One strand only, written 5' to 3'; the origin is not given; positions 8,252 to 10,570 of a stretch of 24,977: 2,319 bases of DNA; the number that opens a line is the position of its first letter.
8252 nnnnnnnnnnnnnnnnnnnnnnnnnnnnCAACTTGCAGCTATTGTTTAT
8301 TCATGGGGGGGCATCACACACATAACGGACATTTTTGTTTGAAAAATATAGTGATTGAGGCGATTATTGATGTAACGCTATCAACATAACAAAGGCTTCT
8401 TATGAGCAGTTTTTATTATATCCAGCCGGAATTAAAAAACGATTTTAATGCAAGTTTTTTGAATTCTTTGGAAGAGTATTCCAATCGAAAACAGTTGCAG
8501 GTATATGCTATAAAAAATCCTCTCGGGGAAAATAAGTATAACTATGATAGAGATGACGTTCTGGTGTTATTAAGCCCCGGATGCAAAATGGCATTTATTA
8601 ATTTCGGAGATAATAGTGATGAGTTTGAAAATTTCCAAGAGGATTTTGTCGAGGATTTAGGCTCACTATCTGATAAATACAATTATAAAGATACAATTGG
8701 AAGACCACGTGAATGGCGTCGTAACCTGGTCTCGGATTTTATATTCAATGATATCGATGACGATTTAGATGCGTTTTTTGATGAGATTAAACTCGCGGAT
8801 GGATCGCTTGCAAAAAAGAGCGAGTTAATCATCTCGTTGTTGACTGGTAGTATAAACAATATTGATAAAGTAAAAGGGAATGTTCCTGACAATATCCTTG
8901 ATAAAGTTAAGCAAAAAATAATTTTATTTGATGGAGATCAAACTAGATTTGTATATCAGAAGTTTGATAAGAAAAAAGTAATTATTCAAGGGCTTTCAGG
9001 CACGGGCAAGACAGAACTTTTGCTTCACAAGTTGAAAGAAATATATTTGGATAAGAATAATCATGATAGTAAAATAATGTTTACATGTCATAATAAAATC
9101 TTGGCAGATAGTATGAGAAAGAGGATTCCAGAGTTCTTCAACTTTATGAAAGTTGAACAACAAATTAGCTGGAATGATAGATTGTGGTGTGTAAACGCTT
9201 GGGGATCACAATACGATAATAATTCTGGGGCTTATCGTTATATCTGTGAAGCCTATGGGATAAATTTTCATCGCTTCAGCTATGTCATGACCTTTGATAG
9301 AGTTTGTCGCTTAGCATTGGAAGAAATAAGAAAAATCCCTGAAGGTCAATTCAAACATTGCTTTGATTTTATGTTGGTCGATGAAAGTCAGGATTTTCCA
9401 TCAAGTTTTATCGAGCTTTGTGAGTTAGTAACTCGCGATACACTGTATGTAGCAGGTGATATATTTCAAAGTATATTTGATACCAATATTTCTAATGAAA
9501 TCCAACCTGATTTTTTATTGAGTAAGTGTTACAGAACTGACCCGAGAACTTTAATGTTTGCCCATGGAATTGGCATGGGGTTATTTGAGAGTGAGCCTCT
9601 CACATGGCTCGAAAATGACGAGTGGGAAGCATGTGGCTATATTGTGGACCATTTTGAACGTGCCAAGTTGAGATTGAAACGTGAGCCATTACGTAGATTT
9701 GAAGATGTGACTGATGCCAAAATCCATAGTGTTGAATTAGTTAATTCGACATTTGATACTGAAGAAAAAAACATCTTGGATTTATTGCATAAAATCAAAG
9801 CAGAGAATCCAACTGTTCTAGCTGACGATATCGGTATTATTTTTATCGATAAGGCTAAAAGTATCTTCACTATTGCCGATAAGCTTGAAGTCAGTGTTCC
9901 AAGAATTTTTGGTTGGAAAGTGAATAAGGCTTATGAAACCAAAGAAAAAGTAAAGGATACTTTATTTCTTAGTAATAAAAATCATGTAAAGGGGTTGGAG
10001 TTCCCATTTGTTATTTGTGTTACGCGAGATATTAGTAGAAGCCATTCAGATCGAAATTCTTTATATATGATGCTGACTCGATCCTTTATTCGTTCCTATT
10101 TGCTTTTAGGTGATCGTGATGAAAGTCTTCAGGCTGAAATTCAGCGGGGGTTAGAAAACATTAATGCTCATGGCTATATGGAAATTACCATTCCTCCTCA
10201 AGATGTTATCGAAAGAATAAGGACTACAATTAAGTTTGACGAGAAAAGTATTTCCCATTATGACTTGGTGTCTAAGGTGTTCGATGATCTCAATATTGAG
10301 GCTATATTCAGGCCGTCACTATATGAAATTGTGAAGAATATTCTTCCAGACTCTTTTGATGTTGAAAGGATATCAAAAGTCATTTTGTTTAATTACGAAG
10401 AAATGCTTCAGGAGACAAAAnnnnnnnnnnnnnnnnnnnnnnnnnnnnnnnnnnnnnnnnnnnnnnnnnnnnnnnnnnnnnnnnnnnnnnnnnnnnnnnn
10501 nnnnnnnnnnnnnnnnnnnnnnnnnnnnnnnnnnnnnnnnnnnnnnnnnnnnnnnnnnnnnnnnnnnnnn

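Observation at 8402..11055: AT-rich two-gene cassette (SF1 helicase-like ATPase plus 211-aa unknown protein) in the prophage accessory slot: candidate undescribed anti-phage system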

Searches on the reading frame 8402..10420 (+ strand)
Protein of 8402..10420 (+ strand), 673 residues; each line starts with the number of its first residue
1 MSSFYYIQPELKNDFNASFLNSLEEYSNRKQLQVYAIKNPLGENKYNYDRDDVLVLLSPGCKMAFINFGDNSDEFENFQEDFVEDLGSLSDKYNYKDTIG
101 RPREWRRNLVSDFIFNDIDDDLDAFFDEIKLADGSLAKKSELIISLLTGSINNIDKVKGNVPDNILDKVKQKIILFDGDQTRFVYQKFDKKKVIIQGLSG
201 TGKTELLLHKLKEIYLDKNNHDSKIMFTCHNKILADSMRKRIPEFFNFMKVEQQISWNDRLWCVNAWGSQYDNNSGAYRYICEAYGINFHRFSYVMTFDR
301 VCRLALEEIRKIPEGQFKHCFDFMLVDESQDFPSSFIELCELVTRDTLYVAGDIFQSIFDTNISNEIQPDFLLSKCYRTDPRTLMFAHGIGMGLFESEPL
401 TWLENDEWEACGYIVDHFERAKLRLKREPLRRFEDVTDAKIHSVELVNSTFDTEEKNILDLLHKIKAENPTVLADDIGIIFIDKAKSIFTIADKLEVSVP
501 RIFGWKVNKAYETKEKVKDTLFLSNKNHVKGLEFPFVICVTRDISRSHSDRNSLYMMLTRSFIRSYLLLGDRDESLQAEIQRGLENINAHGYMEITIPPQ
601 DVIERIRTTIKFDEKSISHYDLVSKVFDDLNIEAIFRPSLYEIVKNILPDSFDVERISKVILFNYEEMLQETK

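Call 3: search_protein_families(library=padloc, proteins=[window:8402-10420:+], max_evalue=0.01)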
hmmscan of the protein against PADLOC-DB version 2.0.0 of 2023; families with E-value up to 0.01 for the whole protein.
window:8402-10420:+ (673 aa): 7 families
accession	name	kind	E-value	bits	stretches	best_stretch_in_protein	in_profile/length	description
PDLC03002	Helicase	-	4.7e-28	95.9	2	160-358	175-370/707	-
PDLC03802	RTasHel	-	1.5e-06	25.4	0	316-361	188-235/675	DRT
PDLC00121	GajB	-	0.00011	18.9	1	315-388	197-280/565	UrvD helicase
PDLC01734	typeIV_RecD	-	0.00018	17.9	1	158-207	322-371/763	RecD_0_IVD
PDLC00127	GajB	-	0.0016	15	0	190-244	20-74/594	UrvD helicase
PDLC00148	GajB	-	0.0056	13.7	0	314-364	143-195/369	UrvD helicase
PDLC04140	mad8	-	0.0079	13.7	0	192-239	29-75/314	mads_8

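Call 4: search_protein_families(library=pfam, proteins=[window:8402-10420:+], max_evalue=0.01)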
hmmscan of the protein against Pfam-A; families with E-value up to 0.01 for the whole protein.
window:8402-10420:+ (673 aa): 6 families
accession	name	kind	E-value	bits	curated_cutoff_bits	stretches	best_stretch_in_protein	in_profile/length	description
PF00580.27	UvrD-helicase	-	1.9e-08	34.7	23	1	189-306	12-90/271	UvrD/REP helicase N-terminal domain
PF13538.12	UvrD_C_2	-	5.9e-08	32.9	27.4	1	523-567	4-51/52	UvrD-like helicase C-terminal domain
PF01443.25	Viral_helicase1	-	1.6e-06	28.6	21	0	302-384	40-124/228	Viral superfamily 1 RNA helicase core domain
PF13245.12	AAA_19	-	8.7e-06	26.4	25.1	1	180-358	1-130/134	AAA domain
PF04851.21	ResIII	-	1.2e-05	25.7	22.5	1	181-259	20-90/164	Type III restriction enzyme, res subunit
PF00270.35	DEAD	-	0.00087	19.5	26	1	180-252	4-77/167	DEAD/DEAH box helicase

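Call 7: search_protein_families(library=ncbifam, proteins=[window:8402-10420:+], max_evalue=1)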
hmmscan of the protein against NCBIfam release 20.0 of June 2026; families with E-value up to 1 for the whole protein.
window:8402-10420:+ (673 aa): 7 families
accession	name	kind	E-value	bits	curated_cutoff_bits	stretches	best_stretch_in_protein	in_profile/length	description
NF053713.1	helicas_STM2767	equivalog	4.7e-293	973.7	550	1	2-667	2-664/665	STM2767 family DEAD/DEAH box helicase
TIGR01448.2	helicase_RecD2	equivalog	0.02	13.1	500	1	163-207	303-348/713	SF1B family DNA helicase RecD2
NF008276.0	PRK11054.1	equivalog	0.027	13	543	1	310-359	420-473/684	DNA helicase IV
NF008743.0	PRK11773.1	equivalog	0.033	12.5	965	1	192-248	25-80/720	DNA helicase II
NF008939.0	PRK12292.2-1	equivalog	0.041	12.6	335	1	140-220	153-233/391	ATP phosphoribosyltransferase regulatory subunit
NF006821.0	PRK09344.1-3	subfamily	0.046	12.3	369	1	189-212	219-244/525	phosphoenolpyruvate carboxykinase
NF005969.0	PRK08057.1-3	equivalog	0.25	10.7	302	1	402-475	108-181/243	cobalt-precorrin-6A reductase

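Call 20: find_homologous_proteins(query=window:8402-10420:+, max_evalue=0.00001)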
Query window:8402-10420:+ (673 aa): 3163 proteins with E <= 0.00001 among 8000 candidates; the best 120 are listed.
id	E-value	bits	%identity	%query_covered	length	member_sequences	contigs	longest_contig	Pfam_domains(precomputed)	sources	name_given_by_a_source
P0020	0.0e+0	1462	95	100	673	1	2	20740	PF13538.13,PF01443.25,PF13245.13,PF04851.22,PF00580.28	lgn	-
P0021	0.0e+0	1414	92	100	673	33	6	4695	PF13538.13,PF01443.25,PF13245.13,PF04851.22,PF00580.28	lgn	-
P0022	0.0e+0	1308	84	100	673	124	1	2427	PF13538.13,PF01443.25,PF13245.13,PF04851.22,PF00580.28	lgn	-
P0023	0.0e+0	1306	84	100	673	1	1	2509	PF13538.13,PF01443.25,PF13245.13,PF00580.28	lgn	-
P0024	0.0e+0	1263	81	100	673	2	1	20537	PF13538.13,PF13245.13,PF04851.22,PF00580.28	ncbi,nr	ncbi:MAG: AAA family ATPase [Pantoea sp. Morm]|nr:AAA family ATPase [Pantoea sp. Morm]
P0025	0.0e+0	1260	80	100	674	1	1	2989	PF13538.13,PF01443.25,PF13245.13,PF04851.22,PF00580.28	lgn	-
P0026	0.0e+0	1259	80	100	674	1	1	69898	PF13538.13,PF01443.25,PF13245.13,PF04851.22,PF00580.28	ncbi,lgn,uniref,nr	ncbi:DEAD/DEAH box helicase [Escherichia coli]|uniref:DEAD/DEAH box helicase n=1 Tax=Escherichia col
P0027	0.0e+0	1258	80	100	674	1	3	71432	PF13538.13,PF01443.25,PF13245.13,PF04851.22,PF00580.28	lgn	-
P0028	0.0e+0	1256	80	100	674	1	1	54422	PF13538.13,PF01443.25,PF13245.13,PF04851.22,PF00580.28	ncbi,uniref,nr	ncbi:ATP-binding domain-containing protein [Escherichia coli]|uniref:DEAD/DEAH box helicase n=1 Tax=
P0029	0.0e+0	1256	80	100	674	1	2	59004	PF13538.13,PF01443.25,PF13245.13,PF04851.22,PF00580.28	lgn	-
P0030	0.0e+0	1256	80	100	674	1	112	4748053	PF13538.13,PF01443.25,PF13245.13,PF04851.22,PF00580.28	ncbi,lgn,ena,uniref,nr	ncbi:DEAD/DEAH box helicase [Escherichia coli]|uniref:DEAD/DEAH box helicase n=1 Tax=Escherichia col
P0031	0.0e+0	1256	80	100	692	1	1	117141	PF13538.13,PF01443.25,PF13245.13,PF04851.22,PF00580.28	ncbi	ncbi:DEAD/DEAH box helicase [Escherichia coli]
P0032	0.0e+0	1255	80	100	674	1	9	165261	PF13538.13,PF01443.25,PF13245.13,PF00580.28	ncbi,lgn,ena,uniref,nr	ncbi:DEAD/DEAH box helicase [Escherichia marmotae]|uniref:DEAD/DEAH box helicase n=1 Tax=Escherichia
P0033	0.0e+0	1255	80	100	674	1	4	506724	PF13538.13,PF01443.25,PF13245.13,PF04851.22,PF00580.28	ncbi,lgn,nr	ncbi:DEAD/DEAH box helicase [Escherichia coli]|nr:DEAD/DEAH box helicase [Escherichia coli]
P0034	0.0e+0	1255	80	100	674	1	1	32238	PF13538.13,PF01443.25,PF13245.13,PF04851.22,PF00580.28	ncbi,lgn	ncbi:TPA: DEAD/DEAH box helicase [Escherichia coli]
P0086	8.3e-256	869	57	99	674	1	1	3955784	PF13538.13,PF13245.13,PF04851.22,PF00580.28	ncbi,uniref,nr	ncbi:DEAD/DEAH box helicase [Thiothrix lacustris]|uniref:DEAD/DEAH box helicase n=1 Tax=Thiothrix la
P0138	7.0e-242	823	57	100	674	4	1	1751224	PF13538.13,PF00580.28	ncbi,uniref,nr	ncbi:DEAD/DEAH box helicase [Vibrio coralliirubri]|uniref:DEAD/DEAH box helicase n=1 Tax=Vibrio cora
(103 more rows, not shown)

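Call 21: find_encoding_contigs(protein=P0086, flank=6000, max_places=2)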
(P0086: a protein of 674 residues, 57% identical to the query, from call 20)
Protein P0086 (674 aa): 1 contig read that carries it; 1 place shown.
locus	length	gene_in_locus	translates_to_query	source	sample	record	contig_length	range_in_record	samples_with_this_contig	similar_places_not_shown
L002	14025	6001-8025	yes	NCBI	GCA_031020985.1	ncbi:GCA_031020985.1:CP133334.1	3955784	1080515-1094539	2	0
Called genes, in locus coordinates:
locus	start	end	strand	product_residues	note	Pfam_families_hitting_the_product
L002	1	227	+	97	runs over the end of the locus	PF12966:AtpR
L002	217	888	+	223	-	PF00119:ATP-synt_A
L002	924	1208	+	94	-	PF00137:ATP-synt_C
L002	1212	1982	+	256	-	PF00430:ATP-synt_B, PF00213:OSCP (faint)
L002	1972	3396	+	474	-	PF02874:ATP-synt_ab_N, PF00006:ATP-synt_ab, PF00306:ATP-synt_ab_C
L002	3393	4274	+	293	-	PF00231:ATP-synt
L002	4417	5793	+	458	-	PF13173:AAA_14, PF13635:DUF4143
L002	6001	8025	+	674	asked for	PF04851:ResIII (weak), PF00580:UvrD-helicase (faint), PF13245:AAA_19 (weak), PF13538:UvrD_C_2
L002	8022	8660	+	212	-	-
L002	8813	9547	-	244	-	PF08011:PDDEXK_9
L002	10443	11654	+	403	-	PF12323:HTH_OrfB_IS605, PF01385:OrfB_IS605, PF07282:Cas12f1-like_TNB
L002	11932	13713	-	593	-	-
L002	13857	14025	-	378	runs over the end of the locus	PF12679:ABC2_membrane_2, PF12698:ABC2_membrane_3, PF01061:ABC2_membrane, PF12730:ABC2_membrane_4 (weak)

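Call 22: find_encoding_contigs(protein=P0138, flank=6000, max_places=2)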
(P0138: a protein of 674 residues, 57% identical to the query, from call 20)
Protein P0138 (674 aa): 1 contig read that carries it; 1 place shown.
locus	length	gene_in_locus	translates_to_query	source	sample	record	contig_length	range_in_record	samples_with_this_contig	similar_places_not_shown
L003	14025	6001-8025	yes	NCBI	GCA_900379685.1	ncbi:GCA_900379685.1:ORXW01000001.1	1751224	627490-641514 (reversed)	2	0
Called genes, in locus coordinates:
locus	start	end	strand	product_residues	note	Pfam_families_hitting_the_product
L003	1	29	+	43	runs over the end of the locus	-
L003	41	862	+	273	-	PF18628:P2_N, PF25513:P2_C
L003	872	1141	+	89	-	-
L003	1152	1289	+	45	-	-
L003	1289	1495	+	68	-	-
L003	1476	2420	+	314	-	-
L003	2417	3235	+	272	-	-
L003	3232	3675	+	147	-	-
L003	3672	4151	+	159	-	PF13539:Peptidase_M15_4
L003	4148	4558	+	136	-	-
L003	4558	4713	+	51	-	-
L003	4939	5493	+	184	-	-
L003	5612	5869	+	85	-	-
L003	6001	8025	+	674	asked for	PF00580:UvrD-helicase (faint), PF13538:UvrD_C_2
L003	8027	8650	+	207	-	-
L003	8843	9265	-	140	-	PF12375:DUF3653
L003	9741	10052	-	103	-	PF01253:SUI1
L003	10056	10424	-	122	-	PF11782:DUF3319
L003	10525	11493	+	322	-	PF00589:Phage_integrase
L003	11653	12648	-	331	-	PF01820:Dala_Dala_lig_N, PF02222:ATP-grasp, PF07478:Dala_Dala_lig_C, PF02786:CPSase_L_D2 (weak)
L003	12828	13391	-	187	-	PF05036:SPOR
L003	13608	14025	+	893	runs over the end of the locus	PF02629:CoA_binding (faint), PF13380:CoA_binding_2, PF13607:Succ_CoA_lig, PF13549:ATP-grasp_5, PF13302:Acetyltransf_3, PF00583:Acetyltransf_1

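Call 31: search_solved_structures(query=window:8402-10420:+, max_evalue=0.01, show_alignments=1)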
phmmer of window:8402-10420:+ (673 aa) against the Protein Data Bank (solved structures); distinct sequences matched with E-value up to 0.01: 0.

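Call 39: predict_structure(alignment_id=A2)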
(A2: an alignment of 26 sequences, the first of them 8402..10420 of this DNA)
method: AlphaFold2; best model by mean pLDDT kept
length: 673 residues; sequences in the alignment: 26
mean_pLDDT: 80.8   pTM: 0.69
mean pLDDT of the five models: 80.8, 80.7, 80.2, 77.8, 70.2
residues with pLDDT >= 90: 173; 70-90: 381; 50-70: 101; < 50: 18
segments of 3 or more residues with pLDDT < 50: 1-3, 177-185, 363-365
pLDDT, mean of each block of 10 residues (from residue 1): 64 86 81 79 68 87 92 88 87 79 88 83 90 80 73 58 71 52 54 78 75 81 90 79 68 80 89 87 92 86 94 88 88 89 93 72 54 64 89 89 82 82 81 72 89 92 90 88 78 91 87 68 81 86 86 88 90 84 90 90 80 55 78 80 74 82 89 66
secondary structure, 60 per line:
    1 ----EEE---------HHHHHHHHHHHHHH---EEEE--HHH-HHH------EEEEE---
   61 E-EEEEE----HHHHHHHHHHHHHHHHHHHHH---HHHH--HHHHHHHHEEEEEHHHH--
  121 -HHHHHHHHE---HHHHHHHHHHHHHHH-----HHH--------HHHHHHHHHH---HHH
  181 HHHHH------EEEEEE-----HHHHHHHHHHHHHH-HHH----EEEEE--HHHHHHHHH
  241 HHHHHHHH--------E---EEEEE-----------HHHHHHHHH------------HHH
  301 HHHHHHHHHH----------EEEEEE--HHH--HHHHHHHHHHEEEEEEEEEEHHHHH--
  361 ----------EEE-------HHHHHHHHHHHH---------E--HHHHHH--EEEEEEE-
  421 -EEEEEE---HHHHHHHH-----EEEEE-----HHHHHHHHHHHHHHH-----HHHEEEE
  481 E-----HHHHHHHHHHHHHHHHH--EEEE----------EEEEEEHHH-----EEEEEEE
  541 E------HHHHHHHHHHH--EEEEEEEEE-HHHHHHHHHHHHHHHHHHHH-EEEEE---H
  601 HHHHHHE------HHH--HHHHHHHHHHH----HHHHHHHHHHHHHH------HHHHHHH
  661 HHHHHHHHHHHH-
elements in order: E5-7 H17-30 E34-37 E53-57 E63-67 H72-92 H96-99 H102-109 E110-114 H115-118 H122-129 H134-148 H165-174 H178-185 E192-197 H203-216 E225-229 H232-248 E261-265 H277-285 H298-310 E321-326 H334-343 E344-353 H354-358 E371-373 H381-392 H405-410 E413-419 E422-427 H431-438 E444-448 H454-468 E477-481 H487-503 E506-509 E520-525 E534-541 H548-558 E561-569 H571-590 E592-596 H600-606 H619-629 H634-647 H654-672
